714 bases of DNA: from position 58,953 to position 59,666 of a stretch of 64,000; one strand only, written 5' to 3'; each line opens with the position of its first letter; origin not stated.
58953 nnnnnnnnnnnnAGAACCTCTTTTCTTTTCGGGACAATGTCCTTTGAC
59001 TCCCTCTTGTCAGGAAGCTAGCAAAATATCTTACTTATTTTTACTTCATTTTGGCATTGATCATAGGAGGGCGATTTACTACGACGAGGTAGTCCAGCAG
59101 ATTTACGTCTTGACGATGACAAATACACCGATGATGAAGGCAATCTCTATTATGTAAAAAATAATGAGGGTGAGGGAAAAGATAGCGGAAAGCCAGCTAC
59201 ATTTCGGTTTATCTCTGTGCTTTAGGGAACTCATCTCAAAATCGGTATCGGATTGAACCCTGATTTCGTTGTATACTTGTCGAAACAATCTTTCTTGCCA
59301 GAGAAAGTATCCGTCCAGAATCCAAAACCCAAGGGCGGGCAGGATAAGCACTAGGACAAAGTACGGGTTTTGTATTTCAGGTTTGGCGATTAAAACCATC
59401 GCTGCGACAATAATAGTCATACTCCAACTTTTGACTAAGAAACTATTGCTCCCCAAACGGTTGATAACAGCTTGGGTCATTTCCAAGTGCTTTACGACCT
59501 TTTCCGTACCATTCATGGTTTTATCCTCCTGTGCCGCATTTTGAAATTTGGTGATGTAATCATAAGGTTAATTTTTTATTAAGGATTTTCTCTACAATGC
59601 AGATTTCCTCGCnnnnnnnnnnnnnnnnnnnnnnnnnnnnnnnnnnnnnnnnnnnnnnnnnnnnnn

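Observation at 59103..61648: Two TIR-family genes plus a small 3-TM protein, with no ThsA: candidate Thoeris-like system with a membrane effector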

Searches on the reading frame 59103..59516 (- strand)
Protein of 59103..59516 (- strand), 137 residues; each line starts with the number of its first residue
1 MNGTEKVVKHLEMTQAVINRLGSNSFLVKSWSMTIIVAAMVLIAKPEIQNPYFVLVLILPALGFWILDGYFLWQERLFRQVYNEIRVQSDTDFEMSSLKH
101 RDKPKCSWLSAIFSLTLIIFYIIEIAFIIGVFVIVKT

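Call 3: search_protein_families(library=pfam, proteins=[window:59103-59516:-], max_evalue=0.01)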
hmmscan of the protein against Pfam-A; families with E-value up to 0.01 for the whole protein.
window:59103-59516:- (137 aa): 0 families

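Call 4: search_protein_families(library=padloc, proteins=[window:59103-59516:-], max_evalue=0.01)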
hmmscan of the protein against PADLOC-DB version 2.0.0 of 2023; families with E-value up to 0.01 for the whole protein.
window:59103-59516:- (137 aa): 4 families
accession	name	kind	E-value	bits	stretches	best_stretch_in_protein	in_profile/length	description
PDLC04686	PDC-M50A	-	1.3e-37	127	1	5-134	3-131/134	-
PDLC04685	PDC-M50A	-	2.2e-32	110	1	5-134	3-128/130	-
PDLC04687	PDC-M50A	-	9.2e-20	69.1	1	8-131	13-137/144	-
PDLC04684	PDC-M50A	-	4.7e-19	67.4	1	7-134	14-138/159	-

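Call 5: search_protein_families(library=ncbifam, proteins=[window:59103-59516:-], max_evalue=0.01)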
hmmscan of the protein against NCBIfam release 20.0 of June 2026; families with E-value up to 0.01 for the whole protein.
window:59103-59516:- (137 aa): 0 families

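Call 14: search_protein_families(library=pfam, proteins=[window:59103-59516:-], max_evalue=10)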
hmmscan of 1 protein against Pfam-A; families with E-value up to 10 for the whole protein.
window:59103-59516:- (137 aa): 3 families
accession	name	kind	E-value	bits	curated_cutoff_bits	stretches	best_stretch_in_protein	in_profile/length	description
PF06749.17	DUF1218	-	0.06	14.3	25.3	0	103-131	29-57/95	Protein of unknown function (DUF1218)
PF11683.13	DUF3278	-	0.075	13.6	26.6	1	14-91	26-104/130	Protein of unknown function (DUF3278)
PF23523.1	Microp_apicomplexa_13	-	0.3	11.3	27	1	20-52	9-40/68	Apicomplexa microprotein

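Call 15: find_homologous_proteins(query=window:59103-59516:-)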
Query window:59103-59516:- (137 aa): 829 proteins with E <= 0.001 among 836 candidates; the best 120 are listed.
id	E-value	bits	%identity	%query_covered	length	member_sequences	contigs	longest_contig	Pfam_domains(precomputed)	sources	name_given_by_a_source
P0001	3.8e-83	294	100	100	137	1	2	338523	-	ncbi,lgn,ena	-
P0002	1.5e-76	273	90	99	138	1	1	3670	-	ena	-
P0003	3.0e-76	272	89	100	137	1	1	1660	-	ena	-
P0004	1.4e-75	269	90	100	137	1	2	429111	-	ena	-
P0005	1.6e-75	269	91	99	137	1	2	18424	-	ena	-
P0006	2.7e-75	269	90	99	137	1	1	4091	-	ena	-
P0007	4.2e-75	268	88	100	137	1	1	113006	-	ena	-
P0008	4.4e-75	268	90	99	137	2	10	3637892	-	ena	-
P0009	7.8e-75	267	88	99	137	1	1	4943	-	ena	-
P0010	1.1e-74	267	90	99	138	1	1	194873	-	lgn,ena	-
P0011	2.0e-74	266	88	100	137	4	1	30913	-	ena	-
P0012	2.6e-74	265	88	100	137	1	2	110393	-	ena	-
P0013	2.6e-74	265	88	99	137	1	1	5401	-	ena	-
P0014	6.2e-74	264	88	99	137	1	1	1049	-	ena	-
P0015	9.6e-74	264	87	99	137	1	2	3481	-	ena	-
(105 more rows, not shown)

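Call 19: find_encoding_contigs(protein=P0001, flank=10000, max_places=4)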
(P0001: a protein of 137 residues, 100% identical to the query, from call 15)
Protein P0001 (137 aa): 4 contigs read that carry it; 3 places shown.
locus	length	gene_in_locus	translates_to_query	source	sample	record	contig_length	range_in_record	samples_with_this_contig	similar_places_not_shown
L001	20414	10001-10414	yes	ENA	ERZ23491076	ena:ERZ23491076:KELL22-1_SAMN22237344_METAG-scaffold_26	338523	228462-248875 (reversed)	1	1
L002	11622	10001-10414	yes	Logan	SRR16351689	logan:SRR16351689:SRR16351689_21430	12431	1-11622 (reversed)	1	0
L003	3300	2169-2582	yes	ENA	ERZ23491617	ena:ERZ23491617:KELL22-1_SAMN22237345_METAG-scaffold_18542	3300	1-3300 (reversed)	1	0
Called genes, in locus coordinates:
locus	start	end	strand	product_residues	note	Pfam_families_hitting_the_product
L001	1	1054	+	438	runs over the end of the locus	PF01078:Mg_chelatase (faint), PF05496:RuvB_N, PF00158:Sigma54_activat (faint), PF00004:AAA, PF07728:AAA_5, PF13173:AAA_14, PF16193:AAA_assoc_2, PF12002:MgsA_C, +1 more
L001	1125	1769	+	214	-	PF18935:DUF5683 (weak)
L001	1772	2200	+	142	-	PF13474:SnoaL_3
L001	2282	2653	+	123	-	PF07883:Cupin_2, PF02311:AraC_binding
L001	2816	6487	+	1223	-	PF02384:N6_Mtase (faint), PF20473:MmeI_Mtase, PF07669:Eco57I, PF22837:M_Eco57I_C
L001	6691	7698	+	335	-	PF18864:AbiTii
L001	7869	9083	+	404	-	PF13676:TIR_2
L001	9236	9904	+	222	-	PF08937:ThsB_TIR (weak)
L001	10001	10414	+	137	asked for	-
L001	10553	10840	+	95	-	-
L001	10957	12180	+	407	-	PF04326:SLFN_AlbA_2, PF13749:HATPase_c_4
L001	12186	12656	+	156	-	PF05014:Nuc_deoxyrib_tr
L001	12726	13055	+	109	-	-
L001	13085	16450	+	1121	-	PF13091:PLDc_2, PF00176:SNF2-rel_dom (weak), PF00271:Helicase_C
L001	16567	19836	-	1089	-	PF00656:Peptidase_C14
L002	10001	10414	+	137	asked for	-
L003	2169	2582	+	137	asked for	-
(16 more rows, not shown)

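Call 29: find_related_loci(query=window:59103-59516:-, collection=genome_contigs, flank=10000)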
Query window:59103-59516:- (137 aa) in genome_contigs; peptide patterns used: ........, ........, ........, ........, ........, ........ (x = any residue, [..] = any of these).
337 stretches matched a pattern; 253 encode a relative of the query (tblastn E <= 1e-3); the best 80 are kept; 80 distinct loci.
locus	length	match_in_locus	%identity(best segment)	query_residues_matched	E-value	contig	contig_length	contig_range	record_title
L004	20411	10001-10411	86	1-137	5e-78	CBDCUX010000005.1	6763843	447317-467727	MAG: Candidatus Poribacteria bacterium isolate e6ba5316-27cc-4a72-bad8-a94c688688a0 genome assembly, contig: contig_5, w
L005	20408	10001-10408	82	1-136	2e-74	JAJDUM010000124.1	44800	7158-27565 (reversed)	MAG: Candidatus Poribacteria bacterium isolate jk18x1bzbins.78 k141_1451900, whole genome shotgun sequence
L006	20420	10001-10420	80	1-136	1e-72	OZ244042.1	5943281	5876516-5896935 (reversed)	MAG: Candidatus Poribacteria bacterium isolate 82c2f847-b3a6-4516-8f18-366283cf6473 genome assembly, chromosome: 1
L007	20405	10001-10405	80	1-135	7e-72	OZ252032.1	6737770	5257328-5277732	MAG: Candidatus Poribacteria bacterium isolate aa3f26ad-70d9-470a-add4-ad97223fdacd genome assembly, chromosome: 1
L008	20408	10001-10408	75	1-136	6e-69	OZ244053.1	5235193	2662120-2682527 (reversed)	MAG: Terriglobia bacterium isolate c15e5db1-7159-4592-9896-25da90492a0a genome assembly, chromosome: 1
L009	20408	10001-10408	74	1-136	1e-68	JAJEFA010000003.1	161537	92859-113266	MAG: Candidatus Binatia bacterium isolate p16x34bins.64 k141_692218, whole genome shotgun sequence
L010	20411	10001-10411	75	1-137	8e-69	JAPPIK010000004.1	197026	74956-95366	MAG: Candidatus Poribacteria bacterium isolate RHO2_bin_20 NODE_91_length_197026_cov_35.179763, whole genome shotgun seq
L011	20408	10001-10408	76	1-136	3e-68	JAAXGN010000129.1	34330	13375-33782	MAG: Candidatus Poribacteria bacterium isolate Plut_88864 filtered_Plut_88864_genomic_contig_51496, whole genome shotgun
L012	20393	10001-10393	77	1-131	6e-68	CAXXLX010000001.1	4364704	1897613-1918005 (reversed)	MAG: Candidatus Poribacteria bacterium isolate 1c23486e-f1bb-4f7c-a5ff-9ffc904aba33 genome assembly, contig: contig_1, w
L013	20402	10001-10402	78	1-132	7e-68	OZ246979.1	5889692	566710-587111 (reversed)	MAG: Candidatus Poribacteria bacterium isolate b1f05427-043e-45ba-8b49-4d0e3d1ba290 genome assembly, chromosome: 1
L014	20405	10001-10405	77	1-133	8e-68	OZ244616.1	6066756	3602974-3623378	MAG: Candidatus Poribacteria bacterium isolate e5250d40-67f0-410b-965f-0d198546f1b0 genome assembly, chromosome: 1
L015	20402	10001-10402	76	1-132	3e-67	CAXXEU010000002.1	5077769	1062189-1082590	MAG: Candidatus Poribacteria bacterium isolate 3e89c7d8-7361-487e-81cd-bcd86543e134 genome assembly, contig: contig_2, w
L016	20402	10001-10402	75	1-132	6e-67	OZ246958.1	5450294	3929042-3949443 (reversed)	MAG: Candidatus Poribacteria bacterium isolate eb1091dc-daf2-4aeb-812c-2eaa76c9e045 genome assembly, chromosome: 1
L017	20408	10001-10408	70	1-136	5e-67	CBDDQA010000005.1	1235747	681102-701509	MAG: uncultured Candidatus Binatia bacterium isolate 6ae7d3f7-6f3a-412e-99ff-c928d72fc6b4 genome assembly, contig: conti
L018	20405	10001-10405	72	1-135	5e-67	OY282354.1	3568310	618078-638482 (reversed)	MAG: uncultured Gammaproteobacteria bacterium isolate b1fdf0bb-5270-493a-8425-87954a876b58 genome assembly, chromosome:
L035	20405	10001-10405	73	1-135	1e-64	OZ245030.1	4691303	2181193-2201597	MAG: Candidatus Poribacteria bacterium isolate f3f56de0-ea6e-4eab-9813-cfd719c0cda4 genome assembly, chromosome: 1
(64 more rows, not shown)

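Call 31: search_protein_representatives(protein=window:59103-59516:-)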
Query: 137 residues. Proteins with E-value up to 0.001 (for the whole library): 3632; up to 1e-10: 1628; up to 1e-30: 14. The best 150 are listed.
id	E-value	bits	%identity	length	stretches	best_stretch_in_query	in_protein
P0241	6.6e-53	194.5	66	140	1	1-134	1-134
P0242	1.0e-51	190.7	57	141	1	2-137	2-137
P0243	1.1e-49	184.1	63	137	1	1-136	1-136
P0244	4.7e-49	182.1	77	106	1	1-105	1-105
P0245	8.8e-49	181.2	59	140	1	1-135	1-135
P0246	2.2e-44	166.9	55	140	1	2-135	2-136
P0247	1.2e-42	161.3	56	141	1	1-135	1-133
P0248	2.8e-42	160.2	51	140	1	2-136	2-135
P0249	3.1e-41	156.7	55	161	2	6-130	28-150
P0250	1.6e-40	154.4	53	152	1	1-129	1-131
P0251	1.8e-40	154.3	68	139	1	1-137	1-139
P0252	5.1e-37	143.1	52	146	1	1-133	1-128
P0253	2.3e-34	134.5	65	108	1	33-135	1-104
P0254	2.0e-31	125.1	46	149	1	6-133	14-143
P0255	1.6e-30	122.1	65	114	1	33-113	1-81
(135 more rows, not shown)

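Call 35: search_protein_families(library=pfam, alignment_id=A1, max_evalue=1)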
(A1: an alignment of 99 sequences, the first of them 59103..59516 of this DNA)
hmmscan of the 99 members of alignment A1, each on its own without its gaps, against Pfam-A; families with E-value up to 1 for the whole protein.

A. member 1, window:59103-59516:- (137 aa): 3 families
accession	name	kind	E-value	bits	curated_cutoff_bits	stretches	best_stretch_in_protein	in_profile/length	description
PF06749.17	DUF1218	-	0.06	14.3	25.3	0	103-131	29-57/95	Protein of unknown function (DUF1218)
PF11683.13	DUF3278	-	0.075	13.6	26.6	1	14-91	26-104/130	Protein of unknown function (DUF3278)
PF23523.1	Microp_apicomplexa_13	-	0.3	11.3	27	1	20-52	9-40/68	Apicomplexa microprotein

B. families by the number of members that match (of 99 scanned): 62 families (the first 25 are shown)
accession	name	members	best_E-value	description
PF11683.13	DUF3278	23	0.0004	Protein of unknown function (DUF3278)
PF10028.14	DUF2270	15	0.0044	Predicted integral membrane protein (DUF2270)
PF24838.2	8xMP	8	7.6e-05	Octameric membrane protein family (8xMP)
PF05814.16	Ac76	8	0.00086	Orf76 (Ac76)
PF19273.5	Exportin-5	2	0.0071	Exportin-5 family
PF04257.20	Exonuc_V_gamma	2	0.02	Exodeoxyribonuclease V, gamma subunit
PF20226.3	DUF6585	2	0.026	Family of unknown function (DUF6585)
PF15169.12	Cybc1_Eros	2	0.09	Cytochrome b-245 chaperone 1 / Eros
PF17439.7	DUF5418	2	0.1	Family of unknown function (DUF5418)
PF24673.1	Blr_divisome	2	0.13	Divisome-associated membrane protein Blr family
PF19261.4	DUF5904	1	0.00049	Domain of unknown function (DUF5904)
PF05366.16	Sarcolipin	1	0.0012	Sarcolipin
PF14761.12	HPS3_N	1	0.0035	Hermansky-Pudlak syndrome 3 protein, N-terminal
PF13398.12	Peptidase_M50B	1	0.0036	Peptidase M50B-like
PF10225.14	NEMP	1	0.014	NEMP family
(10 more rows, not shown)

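Call 44: search_dna_similar(query=window:59103-59516:-, collection=plasmids, mode=protein, max_evalue=0.001, max_rows=25)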
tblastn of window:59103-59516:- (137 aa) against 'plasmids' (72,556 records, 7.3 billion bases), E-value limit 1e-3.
Records with a match: 141; places in all: 143; records where one place covers at least 80% of the query: 80.
Best place of each record, by identity: <60% 141.
By first word of the organism name: Klebsiella 41; Escherichia 36; Campylobacter 10; Lactiplantibacillus 5; Enterobacter 4; Priestia 3; Levilactobacillus 3; Rhodococcus 2; Streptomyces 2; Providencia 2; and 27 more.
By predicted mobility (MOB-suite, as given by PLSDB): conjugative 84; non-mobilizable 33; mobilizable 24.
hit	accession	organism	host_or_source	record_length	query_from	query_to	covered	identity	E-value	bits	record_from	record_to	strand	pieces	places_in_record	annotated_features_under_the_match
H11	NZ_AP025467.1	Vibrio chagasii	-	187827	5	117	82%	41.9%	2e-14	76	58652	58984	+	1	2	hypothetical protein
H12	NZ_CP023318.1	Priestia megaterium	Plant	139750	4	117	83%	41.4%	3e-22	98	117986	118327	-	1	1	hypothetical protein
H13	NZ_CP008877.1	Terribacillus goriensis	Cryptomeria japonica var. sinensis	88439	4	117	83%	40.5%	3e-20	92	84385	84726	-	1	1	hypothetical protein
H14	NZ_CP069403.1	Priestia megaterium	Homo sapiens,Pure culture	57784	5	117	82%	40.9%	7e-21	94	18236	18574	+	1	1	hypothetical protein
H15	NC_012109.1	Desulforapulum autotrophicum HRM2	-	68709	5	117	82%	40.0%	3e-18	86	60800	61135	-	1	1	hypothetical protein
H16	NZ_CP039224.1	Piscirickettsia salmonis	Salmo salar,cell culture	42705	5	101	71%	46.5%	2e-21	96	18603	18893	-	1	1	none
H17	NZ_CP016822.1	Rhodococcus sp. p52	oil-polluted soil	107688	9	117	80%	40.9%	3e-14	75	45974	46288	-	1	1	hypothetical protein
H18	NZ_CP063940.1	Klebsiella pneumoniae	Human fecal samples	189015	1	116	85%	36.1%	1e-14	76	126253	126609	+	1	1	none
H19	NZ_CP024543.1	Klebsiella pneumoniae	Homo sapiens,urine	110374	1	116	85%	36.1%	1e-14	76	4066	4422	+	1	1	hypothetical protein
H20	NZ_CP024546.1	Klebsiella pneumoniae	Homo sapiens,urine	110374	1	116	85%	36.1%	1e-14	76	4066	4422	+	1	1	hypothetical protein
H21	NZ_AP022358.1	Klebsiella pneumoniae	Homo sapiens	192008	1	116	85%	36.1%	1e-14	76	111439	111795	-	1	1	hypothetical protein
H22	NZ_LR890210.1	Klebsiella pneumoniae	Homo sapiens,urine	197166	1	116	85%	36.1%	1e-14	76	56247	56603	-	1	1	hypothetical protein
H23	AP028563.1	Serratia marcescens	Homo sapiens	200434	1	116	85%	36.1%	1e-14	76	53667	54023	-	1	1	hypothetical protein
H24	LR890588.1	Klebsiella pneumoniae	Homo sapiens,blood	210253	1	116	85%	36.1%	1e-14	76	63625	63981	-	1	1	none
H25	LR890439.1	Klebsiella pneumoniae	Homo sapiens,sputum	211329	1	116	85%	36.1%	1e-14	76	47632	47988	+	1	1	none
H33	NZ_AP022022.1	Klebsiella sp. WP3-S18-ESBL-05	-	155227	5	117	82%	37.1%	2e-15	79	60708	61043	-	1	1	hypothetical protein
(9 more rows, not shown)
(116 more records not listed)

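Call 45: get_annotated_region(hit=H12, flank=3000)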
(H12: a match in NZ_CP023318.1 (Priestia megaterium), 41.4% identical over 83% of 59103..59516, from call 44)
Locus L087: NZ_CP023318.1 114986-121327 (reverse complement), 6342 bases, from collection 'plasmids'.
description: Priestia megaterium strain A plasmid p1, complete sequence
organism: Priestia megaterium (NCBI taxid 1404)
taxonomy: Bacteria; Bacillota; Bacilli; Bacillales; Bacillaceae; Priestia; Priestia megaterium
host: -; source: Plant; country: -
typing (MOB-suite, as given by PLSDB): mobilizable; replicon rep_cluster_385; relaxase MOBP
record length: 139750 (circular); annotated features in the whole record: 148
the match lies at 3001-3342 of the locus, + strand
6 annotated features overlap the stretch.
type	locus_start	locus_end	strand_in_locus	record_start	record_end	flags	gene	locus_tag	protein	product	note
CDS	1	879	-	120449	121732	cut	-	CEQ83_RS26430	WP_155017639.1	hypothetical protein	-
CDS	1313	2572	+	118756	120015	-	dcm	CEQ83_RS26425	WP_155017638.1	DNA (cytosine-5-)-methyltransferase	GO:0006304 - DNA modification [Evidence IEA]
CDS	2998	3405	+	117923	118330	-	-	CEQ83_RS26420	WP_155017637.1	hypothetical protein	-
CDS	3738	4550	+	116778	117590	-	-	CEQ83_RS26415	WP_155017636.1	toll/interleukin-1 receptor domain-containing protein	-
CDS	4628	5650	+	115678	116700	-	-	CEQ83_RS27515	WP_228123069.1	TIR domain-containing protein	GO:0007165 - signal transduction [Evidence IEA]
CDS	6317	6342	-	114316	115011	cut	-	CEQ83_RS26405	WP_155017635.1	hypothetical protein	-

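Call 46: get_annotated_region(hit=H13, flank=3000)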
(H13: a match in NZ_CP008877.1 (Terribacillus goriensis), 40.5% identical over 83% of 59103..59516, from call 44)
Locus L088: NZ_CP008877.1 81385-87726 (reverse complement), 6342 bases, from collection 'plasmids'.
description: Terribacillus goriensis strain MP602 plasmid pT1, complete sequence
organism: Terribacillus goriensis (NCBI taxid 386490)
taxonomy: Bacteria; Bacillota; Bacilli; Bacillales; Bacillaceae; Terribacillus; Terribacillus goriensis
host: -; source: Cryptomeria japonica var. sinensis; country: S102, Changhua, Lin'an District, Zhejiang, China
typing (MOB-suite, as given by PLSDB): mobilizable; relaxase MOBQ
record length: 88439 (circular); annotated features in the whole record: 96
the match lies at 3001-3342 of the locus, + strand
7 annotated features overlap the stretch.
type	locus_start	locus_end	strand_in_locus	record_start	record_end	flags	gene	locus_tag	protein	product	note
CDS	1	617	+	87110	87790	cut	-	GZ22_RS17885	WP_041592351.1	hypothetical protein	-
CDS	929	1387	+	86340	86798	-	-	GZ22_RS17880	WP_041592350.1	hypothetical protein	-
CDS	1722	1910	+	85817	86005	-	-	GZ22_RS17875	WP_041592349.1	hypothetical protein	-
CDS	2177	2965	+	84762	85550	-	-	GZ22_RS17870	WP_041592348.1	toll/interleukin-1 receptor domain-containing protein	-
CDS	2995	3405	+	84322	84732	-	-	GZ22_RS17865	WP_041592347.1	hypothetical protein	-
CDS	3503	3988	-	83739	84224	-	-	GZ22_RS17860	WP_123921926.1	hypothetical protein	-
CDS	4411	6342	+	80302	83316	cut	-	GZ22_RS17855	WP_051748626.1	AAA domain-containing protein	-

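Call 47: get_annotated_region(hit=H33, flank=3000)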
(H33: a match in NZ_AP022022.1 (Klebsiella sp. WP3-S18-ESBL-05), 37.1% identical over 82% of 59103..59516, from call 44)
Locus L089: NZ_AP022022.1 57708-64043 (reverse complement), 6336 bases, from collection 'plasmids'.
description: Klebsiella sp. WP3-S18-ESBL-05 plasmid pWP3-S18-ESBL-05_2, complete sequence
organism: Klebsiella sp. WP3-S18-ESBL-05 (NCBI taxid 2675711)
taxonomy: Bacteria; Pseudomonadota; Gammaproteobacteria; Enterobacterales; Enterobacteriaceae; Klebsiella; Klebsiella sp. WP3-S18-ESBL-05
host: -; source: -; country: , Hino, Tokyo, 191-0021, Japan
typing (MOB-suite, as given by PLSDB): conjugative; relaxase MOBF; mating-pair formation MPF_F
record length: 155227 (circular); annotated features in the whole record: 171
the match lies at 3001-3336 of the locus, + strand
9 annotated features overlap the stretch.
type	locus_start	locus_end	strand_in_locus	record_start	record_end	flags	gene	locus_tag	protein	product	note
CDS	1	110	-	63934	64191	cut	-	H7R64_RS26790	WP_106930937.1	DNA polymerase III subunit theta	GO:0006260 - DNA replication [Evidence IEA]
CDS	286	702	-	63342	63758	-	-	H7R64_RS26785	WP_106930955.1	DUF1380 family protein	-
CDS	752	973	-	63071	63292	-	-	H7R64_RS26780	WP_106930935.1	hypothetical protein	-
CDS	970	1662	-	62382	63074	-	-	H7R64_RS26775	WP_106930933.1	DNA methylase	-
CDS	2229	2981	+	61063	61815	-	-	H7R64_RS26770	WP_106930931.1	toll/interleukin-1 receptor domain-containing protein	GO:0007165 - signal transduction [Evidence IEA]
CDS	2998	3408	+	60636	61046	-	-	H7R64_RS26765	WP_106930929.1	hypothetical protein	-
CDS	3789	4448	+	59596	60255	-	-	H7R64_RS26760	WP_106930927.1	hypothetical protein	-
CDS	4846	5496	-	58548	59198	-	-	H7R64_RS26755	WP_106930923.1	plasmid partitioning/stability family protein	-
CDS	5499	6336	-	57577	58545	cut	parM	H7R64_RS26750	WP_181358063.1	plasmid segregation protein ParM domain-containing protein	-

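Call 48: search_protein_families(library=pfam, proteins=[L087:2998-3405:+, L088:2995-3405:+, L089:2998-3408:+], max_evalue=1)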
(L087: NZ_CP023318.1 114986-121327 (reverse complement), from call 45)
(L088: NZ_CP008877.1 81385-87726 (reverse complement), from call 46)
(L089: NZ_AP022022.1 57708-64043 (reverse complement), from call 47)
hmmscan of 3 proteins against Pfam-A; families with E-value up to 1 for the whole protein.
L087:2998-3405:+ (135 aa): 0 families

L088:2995-3405:+ (136 aa): 0 families

L089:2998-3408:+ (136 aa): 1 family
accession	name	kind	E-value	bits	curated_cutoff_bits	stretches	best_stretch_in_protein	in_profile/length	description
PF11683.13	DUF3278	-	0.0052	17.3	26.6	1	13-77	28-94/130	Protein of unknown function (DUF3278)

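Call 49: predict_structure(alignment_id=A1)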
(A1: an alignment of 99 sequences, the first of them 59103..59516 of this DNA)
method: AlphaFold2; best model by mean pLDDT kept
length: 137 residues; sequences in the alignment: 99
mean_pLDDT: 96.0   pTM: 0.86
mean pLDDT of the five models: 96.0, 96.1, 95.8, 95.3, 94.7
residues with pLDDT >= 90: 132; 70-90: 5; 50-70: 0; < 50: 0
segments of 3 or more residues with pLDDT < 50: none
pLDDT, mean of each block of 10 residues (from residue 1): 94 98 97 95 90 95 98 98 98 96 96 97 97 94
secondary structure, 60 per line:
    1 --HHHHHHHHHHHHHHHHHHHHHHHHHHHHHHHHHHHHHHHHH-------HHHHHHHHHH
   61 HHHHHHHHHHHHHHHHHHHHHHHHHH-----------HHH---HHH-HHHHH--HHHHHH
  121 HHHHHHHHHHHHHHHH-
elements in order: H3-43 H51-86 H108-112 H115-136

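Call 67: search_protein_families(library=pfam, alignment_id=A3, max_evalue=0.0001)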
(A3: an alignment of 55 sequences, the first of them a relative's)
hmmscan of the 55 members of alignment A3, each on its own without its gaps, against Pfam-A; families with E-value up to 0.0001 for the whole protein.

A. member 1, L004:8303-9775:+ (490 aa): 2 families
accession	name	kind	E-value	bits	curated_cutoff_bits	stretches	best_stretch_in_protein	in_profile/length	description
PF13304.12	AAA_21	-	3.8e-08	34.2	27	1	363-433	230-303/304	AAA domain, putative AbiEii toxin, Type IV TA system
PF02463.25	SMC_N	-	1.3e-05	25.2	40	1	177-438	113-207/220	RecF/RecN/SMC N terminal domain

B. families by the number of members that match (of 55 scanned): 75 families (the first 25 are shown)
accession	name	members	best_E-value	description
PF02463.25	SMC_N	5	3.1e-13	RecF/RecN/SMC N terminal domain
PF13304.12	AAA_21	4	2.2e-42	AAA domain, putative AbiEii toxin, Type IV TA system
PF13175.12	AAA_15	4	7e-16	AAA ATPase domain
PF04326.19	SLFN_AlbA_2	3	1.9e-25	Schlafen, AlbA_2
PF13749.12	HATPase_c_4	3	2.8e-18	Putative ATP-dependent DNA helicase recG C-terminal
PF09527.15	ATPase_gene1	3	1.2e-09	Putative F0F1-ATPase subunit Ca2+/Mg2+ transporter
PF00202.27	Aminotran_3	2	4.6e-57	Aminotransferase class-III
PF00515.34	TPR_1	2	1.3e-55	Tetratricopeptide repeat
PF13414.12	TPR_11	2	1.1e-50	TPR repeat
PF07719.23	TPR_2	2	3.4e-44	Tetratricopeptide repeat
PF13431.12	TPR_17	2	2.1e-39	Tetratricopeptide repeat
PF13181.12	TPR_8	2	1.2e-37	Tetratricopeptide repeat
PF13432.12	TPR_16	2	4.6e-25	Tetratricopeptide repeat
PF13371.12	TPR_9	2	5.6e-23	Tetratricopeptide repeat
PF13424.12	TPR_12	2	2.9e-22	Tetratricopeptide repeat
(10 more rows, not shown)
